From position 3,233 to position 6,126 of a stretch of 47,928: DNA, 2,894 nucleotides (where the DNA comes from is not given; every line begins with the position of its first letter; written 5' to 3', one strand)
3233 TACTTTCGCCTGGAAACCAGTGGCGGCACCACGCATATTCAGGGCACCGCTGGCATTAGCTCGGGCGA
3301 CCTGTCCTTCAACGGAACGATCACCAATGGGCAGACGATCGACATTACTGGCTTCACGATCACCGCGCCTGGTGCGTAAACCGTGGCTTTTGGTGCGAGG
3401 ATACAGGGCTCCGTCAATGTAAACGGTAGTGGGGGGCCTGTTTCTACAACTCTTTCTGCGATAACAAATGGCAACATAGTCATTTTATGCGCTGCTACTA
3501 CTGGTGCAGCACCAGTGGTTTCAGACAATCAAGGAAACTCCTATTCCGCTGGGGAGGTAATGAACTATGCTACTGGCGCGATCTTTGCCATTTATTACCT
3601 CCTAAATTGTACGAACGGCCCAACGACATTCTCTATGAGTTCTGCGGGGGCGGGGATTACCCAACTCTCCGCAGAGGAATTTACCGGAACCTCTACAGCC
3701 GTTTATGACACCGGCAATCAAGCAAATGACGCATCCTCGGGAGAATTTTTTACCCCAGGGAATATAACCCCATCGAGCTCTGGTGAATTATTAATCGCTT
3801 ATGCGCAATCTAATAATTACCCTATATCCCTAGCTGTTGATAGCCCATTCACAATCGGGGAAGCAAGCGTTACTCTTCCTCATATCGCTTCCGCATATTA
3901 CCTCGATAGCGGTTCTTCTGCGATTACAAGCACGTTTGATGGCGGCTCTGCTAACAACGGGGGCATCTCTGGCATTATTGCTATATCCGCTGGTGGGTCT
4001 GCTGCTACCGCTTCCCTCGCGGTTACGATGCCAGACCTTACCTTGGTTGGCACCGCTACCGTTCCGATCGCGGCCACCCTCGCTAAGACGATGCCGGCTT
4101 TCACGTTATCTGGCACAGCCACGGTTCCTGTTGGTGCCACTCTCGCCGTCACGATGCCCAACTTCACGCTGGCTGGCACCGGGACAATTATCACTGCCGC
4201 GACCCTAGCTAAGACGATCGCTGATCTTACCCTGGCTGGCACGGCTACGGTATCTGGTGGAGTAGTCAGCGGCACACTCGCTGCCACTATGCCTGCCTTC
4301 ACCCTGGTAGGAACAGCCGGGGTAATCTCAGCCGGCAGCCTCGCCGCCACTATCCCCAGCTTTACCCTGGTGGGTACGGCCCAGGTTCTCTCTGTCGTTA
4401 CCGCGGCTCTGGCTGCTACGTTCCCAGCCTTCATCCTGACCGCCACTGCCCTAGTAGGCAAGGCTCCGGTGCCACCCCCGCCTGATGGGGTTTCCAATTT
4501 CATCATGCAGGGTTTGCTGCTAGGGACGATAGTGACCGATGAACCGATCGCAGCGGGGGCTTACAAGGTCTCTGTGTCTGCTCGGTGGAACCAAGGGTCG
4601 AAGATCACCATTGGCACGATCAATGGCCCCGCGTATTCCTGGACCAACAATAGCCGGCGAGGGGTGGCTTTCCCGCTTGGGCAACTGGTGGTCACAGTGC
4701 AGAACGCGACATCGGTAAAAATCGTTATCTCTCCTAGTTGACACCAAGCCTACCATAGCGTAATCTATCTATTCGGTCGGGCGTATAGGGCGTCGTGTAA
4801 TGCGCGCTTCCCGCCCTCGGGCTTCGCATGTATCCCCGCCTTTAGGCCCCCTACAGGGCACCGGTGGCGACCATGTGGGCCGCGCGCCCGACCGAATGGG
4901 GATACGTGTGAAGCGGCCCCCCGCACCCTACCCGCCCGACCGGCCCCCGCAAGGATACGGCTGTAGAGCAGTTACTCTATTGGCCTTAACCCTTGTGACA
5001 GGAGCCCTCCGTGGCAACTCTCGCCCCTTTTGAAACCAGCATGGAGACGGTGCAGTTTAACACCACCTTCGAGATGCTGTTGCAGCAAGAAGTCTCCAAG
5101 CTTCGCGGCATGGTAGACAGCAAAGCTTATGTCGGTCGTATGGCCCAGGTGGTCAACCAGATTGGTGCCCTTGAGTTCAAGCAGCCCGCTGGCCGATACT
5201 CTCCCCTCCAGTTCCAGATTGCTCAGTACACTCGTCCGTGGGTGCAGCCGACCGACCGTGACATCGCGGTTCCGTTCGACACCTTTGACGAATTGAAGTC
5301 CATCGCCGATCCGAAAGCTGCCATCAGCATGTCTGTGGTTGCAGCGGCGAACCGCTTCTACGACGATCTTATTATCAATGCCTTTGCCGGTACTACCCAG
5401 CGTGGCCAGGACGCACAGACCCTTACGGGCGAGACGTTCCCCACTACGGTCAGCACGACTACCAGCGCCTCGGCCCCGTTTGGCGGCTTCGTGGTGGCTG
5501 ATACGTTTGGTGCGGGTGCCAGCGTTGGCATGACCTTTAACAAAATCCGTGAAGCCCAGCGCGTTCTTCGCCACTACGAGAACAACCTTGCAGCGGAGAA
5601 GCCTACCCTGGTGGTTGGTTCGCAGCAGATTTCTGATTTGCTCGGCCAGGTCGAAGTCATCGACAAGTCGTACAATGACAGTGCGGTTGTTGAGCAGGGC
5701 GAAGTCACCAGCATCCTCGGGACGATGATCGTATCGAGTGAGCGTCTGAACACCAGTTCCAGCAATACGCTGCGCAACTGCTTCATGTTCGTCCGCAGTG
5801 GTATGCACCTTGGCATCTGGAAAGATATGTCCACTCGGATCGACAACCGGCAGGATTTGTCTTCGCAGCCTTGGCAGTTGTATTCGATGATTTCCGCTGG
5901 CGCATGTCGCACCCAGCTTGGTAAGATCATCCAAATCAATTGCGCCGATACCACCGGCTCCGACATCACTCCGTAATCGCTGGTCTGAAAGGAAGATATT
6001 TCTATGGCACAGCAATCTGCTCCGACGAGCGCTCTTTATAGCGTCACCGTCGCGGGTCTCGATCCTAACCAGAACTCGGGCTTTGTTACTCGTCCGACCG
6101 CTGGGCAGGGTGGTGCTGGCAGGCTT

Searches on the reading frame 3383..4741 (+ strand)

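Call 55: search_protein_families(library=pfam, proteins=[window:3383-4741:+], max_evalue=0.001)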
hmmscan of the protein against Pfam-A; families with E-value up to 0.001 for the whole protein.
window:3383-4741:+ (452 aa): 1 family
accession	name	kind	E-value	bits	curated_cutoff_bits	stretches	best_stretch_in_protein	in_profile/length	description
PF01238.27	PMI_typeI_C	-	1.3e-05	25.7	21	0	254-270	26-44/48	Phosphomannose isomerase type I C-terminal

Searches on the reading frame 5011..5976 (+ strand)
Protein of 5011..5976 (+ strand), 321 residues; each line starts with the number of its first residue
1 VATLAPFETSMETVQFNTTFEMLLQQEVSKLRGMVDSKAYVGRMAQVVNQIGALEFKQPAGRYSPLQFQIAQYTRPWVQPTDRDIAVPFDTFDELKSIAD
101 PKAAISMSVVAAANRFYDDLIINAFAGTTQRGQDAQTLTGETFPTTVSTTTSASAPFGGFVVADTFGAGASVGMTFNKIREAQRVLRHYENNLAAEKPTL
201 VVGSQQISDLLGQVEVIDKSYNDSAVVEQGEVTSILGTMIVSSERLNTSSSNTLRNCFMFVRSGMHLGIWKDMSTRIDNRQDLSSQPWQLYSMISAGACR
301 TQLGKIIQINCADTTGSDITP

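Call 55: search_protein_families(library=pfam, proteins=[window:5011-5976:+], max_evalue=0.001)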
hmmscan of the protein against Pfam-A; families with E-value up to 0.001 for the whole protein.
window:5011-5976:+ (321 aa): 1 family
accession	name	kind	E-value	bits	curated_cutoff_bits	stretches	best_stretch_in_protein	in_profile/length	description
PF19821.5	Phage_capsid_2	-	6.6e-54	183.5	25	1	13-312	6-292/293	Phage capsid protein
